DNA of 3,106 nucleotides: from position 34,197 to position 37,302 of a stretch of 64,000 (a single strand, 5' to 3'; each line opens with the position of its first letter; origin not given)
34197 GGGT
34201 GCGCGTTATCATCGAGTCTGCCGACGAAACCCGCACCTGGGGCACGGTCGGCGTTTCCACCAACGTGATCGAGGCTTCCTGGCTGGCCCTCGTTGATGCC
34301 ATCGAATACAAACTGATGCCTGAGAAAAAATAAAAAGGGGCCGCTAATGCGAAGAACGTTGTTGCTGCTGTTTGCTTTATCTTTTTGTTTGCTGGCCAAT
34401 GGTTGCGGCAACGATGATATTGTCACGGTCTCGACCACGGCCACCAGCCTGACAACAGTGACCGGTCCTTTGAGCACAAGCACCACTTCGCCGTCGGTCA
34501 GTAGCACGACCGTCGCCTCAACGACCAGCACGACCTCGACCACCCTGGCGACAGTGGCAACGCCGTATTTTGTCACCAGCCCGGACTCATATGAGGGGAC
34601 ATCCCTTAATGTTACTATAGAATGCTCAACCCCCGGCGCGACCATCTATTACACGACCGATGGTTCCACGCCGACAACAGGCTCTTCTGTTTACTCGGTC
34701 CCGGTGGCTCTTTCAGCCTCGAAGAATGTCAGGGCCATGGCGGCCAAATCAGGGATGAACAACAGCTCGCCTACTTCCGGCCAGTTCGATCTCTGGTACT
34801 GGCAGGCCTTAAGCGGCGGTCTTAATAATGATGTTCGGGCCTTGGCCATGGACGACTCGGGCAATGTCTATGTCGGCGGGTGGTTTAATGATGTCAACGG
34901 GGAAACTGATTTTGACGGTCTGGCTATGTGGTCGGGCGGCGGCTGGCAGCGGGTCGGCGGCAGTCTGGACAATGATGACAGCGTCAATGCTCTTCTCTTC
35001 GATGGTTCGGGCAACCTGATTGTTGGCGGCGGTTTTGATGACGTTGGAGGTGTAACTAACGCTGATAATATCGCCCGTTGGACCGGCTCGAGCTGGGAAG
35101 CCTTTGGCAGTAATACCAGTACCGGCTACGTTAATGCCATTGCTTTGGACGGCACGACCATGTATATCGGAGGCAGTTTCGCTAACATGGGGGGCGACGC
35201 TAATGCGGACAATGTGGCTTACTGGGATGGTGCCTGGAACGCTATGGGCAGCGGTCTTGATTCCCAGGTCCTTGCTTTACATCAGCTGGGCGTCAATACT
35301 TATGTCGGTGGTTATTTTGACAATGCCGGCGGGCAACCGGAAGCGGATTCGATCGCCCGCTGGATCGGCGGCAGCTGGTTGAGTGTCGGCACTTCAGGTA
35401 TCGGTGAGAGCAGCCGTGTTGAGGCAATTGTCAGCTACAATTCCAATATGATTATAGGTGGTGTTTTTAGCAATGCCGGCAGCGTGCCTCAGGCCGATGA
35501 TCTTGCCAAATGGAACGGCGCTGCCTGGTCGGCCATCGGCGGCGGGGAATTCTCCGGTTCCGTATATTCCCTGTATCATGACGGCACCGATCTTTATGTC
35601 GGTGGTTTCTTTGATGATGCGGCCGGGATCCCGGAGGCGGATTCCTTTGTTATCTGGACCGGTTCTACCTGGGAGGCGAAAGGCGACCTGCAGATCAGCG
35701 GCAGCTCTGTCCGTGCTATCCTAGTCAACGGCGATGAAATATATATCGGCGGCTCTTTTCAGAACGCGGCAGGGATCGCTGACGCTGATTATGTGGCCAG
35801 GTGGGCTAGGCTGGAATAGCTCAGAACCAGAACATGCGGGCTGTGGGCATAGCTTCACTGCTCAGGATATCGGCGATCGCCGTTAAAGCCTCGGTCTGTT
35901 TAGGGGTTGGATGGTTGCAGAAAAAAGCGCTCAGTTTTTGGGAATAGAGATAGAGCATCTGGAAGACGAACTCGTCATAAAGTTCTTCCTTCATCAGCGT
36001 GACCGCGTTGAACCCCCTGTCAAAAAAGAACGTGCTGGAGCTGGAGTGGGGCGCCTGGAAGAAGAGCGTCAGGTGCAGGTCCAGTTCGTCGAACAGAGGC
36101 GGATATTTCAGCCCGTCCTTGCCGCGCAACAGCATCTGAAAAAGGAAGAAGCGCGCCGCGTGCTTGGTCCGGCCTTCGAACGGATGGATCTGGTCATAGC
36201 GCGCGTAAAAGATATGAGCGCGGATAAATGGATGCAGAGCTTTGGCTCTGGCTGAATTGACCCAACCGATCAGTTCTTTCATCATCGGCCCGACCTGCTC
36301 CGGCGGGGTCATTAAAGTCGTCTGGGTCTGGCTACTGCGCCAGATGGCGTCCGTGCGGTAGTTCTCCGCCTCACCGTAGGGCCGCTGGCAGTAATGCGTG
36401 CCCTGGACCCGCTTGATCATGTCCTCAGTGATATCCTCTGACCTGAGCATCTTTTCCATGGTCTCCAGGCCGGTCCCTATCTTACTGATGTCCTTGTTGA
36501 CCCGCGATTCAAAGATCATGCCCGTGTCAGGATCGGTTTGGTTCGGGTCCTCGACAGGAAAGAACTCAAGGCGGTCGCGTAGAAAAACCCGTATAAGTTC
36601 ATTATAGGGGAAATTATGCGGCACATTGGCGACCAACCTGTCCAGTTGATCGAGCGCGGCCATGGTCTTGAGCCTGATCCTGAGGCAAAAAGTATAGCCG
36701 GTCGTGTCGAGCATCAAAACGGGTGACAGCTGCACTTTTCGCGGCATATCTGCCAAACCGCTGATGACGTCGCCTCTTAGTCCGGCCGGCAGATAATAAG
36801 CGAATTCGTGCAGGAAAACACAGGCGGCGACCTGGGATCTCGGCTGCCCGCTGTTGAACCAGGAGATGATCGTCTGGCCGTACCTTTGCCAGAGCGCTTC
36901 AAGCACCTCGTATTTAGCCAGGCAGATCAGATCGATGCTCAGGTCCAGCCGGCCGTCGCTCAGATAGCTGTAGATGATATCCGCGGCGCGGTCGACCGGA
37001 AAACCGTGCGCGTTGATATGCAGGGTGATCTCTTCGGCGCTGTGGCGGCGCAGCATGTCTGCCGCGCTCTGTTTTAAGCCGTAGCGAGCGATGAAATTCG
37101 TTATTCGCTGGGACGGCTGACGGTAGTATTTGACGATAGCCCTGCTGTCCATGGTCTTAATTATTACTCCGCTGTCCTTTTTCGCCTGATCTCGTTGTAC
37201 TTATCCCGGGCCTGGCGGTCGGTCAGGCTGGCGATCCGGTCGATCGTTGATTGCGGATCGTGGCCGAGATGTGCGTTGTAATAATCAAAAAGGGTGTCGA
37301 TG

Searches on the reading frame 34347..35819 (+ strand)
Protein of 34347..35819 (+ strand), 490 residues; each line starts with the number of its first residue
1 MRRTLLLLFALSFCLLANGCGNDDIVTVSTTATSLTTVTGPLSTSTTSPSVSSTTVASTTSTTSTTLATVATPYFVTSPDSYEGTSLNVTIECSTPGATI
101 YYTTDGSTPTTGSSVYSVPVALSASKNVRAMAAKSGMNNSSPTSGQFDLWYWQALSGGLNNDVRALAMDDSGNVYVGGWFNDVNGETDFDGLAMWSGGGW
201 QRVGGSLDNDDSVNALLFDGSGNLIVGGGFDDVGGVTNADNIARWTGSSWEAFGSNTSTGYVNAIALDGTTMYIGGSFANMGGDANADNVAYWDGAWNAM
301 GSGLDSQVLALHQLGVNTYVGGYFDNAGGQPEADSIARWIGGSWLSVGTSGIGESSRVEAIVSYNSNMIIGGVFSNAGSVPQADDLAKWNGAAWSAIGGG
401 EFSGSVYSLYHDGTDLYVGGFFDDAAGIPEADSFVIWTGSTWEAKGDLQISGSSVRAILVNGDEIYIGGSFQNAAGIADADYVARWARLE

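Call 102: search_protein_families(library=pfam, proteins=[window:34347-35819:+], max_evalue=0.00001)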
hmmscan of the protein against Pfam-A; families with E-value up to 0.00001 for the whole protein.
window:34347-35819:+ (490 aa): 3 families
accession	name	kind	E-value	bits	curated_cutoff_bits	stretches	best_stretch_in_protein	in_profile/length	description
PF13290.12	CHB_HEX_C_1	-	4e-18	65.6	22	1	86-142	9-65/67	Chitobiase/beta-hexosaminidase C-terminal domain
PF13287.12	Fn3_assoc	-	2.3e-17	63.3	23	1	89-144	1-56/59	Fn3 associated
PF07494.17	Reg_prop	-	3.4e-06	27.1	20.4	0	158-179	2-23/24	Two component regulator propeller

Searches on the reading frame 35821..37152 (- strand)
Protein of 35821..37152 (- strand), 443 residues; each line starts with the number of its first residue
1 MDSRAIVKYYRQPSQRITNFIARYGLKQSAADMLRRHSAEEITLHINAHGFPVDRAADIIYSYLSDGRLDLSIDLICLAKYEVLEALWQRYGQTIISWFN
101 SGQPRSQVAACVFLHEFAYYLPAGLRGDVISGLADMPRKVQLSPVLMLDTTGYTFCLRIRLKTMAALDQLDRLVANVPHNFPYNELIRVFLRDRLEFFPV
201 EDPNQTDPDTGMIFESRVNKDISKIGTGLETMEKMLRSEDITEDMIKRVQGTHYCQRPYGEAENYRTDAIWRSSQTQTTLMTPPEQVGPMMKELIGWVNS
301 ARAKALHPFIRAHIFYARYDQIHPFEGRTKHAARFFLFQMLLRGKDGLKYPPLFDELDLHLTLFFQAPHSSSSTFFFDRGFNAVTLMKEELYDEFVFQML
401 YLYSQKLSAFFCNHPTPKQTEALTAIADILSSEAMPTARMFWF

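Call 102: search_protein_families(library=pfam, proteins=[window:35821-37152:-], max_evalue=0.00001)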
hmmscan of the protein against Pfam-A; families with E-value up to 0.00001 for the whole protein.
window:35821-37152:- (443 aa): 1 family
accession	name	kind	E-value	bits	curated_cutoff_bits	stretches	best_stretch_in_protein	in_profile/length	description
PF02661.23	Fic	-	2.9e-07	31.7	24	1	241-341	2-93/93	Fic/DOC family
